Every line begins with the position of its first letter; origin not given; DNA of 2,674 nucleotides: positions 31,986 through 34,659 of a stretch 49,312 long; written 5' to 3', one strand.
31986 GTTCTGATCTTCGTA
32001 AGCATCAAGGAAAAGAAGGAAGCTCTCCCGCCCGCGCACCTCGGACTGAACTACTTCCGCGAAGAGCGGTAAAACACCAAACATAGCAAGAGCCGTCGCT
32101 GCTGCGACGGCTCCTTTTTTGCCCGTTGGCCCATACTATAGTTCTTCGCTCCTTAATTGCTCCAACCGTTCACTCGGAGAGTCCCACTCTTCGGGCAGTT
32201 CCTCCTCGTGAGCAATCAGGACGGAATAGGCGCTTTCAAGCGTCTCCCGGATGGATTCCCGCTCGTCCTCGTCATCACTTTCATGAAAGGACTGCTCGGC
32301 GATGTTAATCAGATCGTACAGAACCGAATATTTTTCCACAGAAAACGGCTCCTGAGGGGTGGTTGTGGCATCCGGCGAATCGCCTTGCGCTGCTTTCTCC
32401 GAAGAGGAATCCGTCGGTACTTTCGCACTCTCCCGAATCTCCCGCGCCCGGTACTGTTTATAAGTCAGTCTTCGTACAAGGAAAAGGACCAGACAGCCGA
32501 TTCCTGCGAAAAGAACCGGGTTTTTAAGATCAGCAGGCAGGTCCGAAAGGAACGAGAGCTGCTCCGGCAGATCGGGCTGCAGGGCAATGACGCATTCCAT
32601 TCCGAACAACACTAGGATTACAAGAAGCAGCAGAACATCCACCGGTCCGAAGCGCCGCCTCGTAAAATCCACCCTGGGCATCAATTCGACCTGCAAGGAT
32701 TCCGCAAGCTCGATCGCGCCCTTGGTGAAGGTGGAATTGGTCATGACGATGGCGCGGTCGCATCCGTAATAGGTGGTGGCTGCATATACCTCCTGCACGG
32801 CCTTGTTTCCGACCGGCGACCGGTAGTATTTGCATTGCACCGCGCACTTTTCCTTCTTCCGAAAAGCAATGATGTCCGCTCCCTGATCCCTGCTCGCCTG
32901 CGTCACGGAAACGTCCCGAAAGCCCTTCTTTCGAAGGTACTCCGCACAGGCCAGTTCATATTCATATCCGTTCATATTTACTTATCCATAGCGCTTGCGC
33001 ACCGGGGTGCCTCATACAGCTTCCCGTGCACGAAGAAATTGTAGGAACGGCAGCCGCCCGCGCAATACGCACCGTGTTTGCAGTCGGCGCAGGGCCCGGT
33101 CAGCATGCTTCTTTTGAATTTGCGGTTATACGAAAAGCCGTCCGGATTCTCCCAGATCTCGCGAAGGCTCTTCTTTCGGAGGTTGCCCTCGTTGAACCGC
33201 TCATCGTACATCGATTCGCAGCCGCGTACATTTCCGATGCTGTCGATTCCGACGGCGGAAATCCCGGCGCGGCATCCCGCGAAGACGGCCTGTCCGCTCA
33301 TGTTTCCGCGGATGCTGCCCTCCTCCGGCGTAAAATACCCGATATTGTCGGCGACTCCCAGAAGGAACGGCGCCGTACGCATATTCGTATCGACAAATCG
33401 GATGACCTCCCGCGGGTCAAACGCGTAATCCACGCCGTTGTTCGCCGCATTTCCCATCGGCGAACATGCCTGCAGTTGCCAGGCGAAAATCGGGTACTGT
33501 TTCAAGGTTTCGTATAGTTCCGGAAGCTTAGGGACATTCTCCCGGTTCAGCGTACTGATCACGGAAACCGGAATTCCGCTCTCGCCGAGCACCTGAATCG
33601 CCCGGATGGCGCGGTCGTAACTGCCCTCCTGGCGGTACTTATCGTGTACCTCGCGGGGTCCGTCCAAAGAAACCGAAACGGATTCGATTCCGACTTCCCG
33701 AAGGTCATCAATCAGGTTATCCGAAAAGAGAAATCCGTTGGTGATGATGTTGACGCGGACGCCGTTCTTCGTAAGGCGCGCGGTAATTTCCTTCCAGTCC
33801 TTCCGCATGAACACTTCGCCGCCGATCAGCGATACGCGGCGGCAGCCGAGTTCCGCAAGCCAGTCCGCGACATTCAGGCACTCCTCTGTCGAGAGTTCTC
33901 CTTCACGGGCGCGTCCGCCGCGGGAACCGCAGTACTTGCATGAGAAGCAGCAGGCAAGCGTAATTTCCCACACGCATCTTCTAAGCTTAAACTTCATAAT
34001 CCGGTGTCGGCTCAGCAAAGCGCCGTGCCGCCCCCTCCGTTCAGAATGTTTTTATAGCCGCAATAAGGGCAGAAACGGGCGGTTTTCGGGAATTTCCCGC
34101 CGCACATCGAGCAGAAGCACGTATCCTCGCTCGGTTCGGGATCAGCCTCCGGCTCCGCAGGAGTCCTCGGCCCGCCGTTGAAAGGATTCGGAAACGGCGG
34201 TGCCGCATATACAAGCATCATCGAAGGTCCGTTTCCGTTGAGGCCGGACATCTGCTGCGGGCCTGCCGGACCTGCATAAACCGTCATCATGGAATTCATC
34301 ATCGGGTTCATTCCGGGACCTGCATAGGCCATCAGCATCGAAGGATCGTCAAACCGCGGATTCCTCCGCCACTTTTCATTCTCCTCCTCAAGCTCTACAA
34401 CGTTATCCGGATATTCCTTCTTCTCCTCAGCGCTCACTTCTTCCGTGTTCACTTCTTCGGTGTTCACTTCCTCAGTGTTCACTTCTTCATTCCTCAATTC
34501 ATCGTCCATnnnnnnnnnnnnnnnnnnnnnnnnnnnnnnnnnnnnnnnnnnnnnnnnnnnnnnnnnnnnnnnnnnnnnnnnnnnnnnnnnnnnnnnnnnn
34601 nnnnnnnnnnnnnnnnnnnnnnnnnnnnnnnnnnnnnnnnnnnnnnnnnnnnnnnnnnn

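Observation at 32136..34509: Tightly coupled trio: Zn-ribbon repeat protein, radical SAM/SPASM enzyme, membrane-anchored Mrr-type nuclease domain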

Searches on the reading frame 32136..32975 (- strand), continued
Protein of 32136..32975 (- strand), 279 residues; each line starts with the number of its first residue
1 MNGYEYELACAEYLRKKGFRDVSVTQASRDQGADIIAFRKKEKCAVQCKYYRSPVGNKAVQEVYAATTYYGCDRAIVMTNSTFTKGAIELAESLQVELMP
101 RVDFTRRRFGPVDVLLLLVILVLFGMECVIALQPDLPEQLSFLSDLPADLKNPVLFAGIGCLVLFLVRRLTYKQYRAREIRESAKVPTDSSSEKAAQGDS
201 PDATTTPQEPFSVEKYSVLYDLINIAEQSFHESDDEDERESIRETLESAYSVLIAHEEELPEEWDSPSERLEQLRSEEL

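Call 45: find_encoding_contigs(protein=P0326, flank=4000, max_places=2)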
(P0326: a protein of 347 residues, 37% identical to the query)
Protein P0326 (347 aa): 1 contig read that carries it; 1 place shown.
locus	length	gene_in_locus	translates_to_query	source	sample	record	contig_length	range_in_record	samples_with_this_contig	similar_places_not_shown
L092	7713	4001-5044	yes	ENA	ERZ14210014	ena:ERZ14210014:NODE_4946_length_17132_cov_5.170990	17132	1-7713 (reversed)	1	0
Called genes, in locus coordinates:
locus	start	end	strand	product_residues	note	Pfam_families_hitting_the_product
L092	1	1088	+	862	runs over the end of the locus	PF18998:Flg_new_2 (faint), PF09479:Flg_new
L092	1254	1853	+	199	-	PF04024:PspC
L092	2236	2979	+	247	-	PF13424:TPR_12, PF00515:TPR_1 (faint), PF13374:TPR_10 (faint), PF13424:TPR_12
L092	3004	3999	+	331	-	PF13228:DUF4037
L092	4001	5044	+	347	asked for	PF04471:Mrr_cat, PF22722:NA-iREase1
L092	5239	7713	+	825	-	?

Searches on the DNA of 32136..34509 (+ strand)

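Call 74: search_dna_similar(query=window:32136-34509:+, collection=plasmids, mode=near, max_rows=5)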
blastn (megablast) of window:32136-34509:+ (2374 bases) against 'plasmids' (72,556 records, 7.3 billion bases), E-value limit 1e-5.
No match.

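Call 75: search_dna_similar(query=window:32136-34509:+, collection=phages, mode=near, max_rows=5)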
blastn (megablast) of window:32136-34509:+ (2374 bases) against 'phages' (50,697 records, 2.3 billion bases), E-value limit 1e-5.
No match.
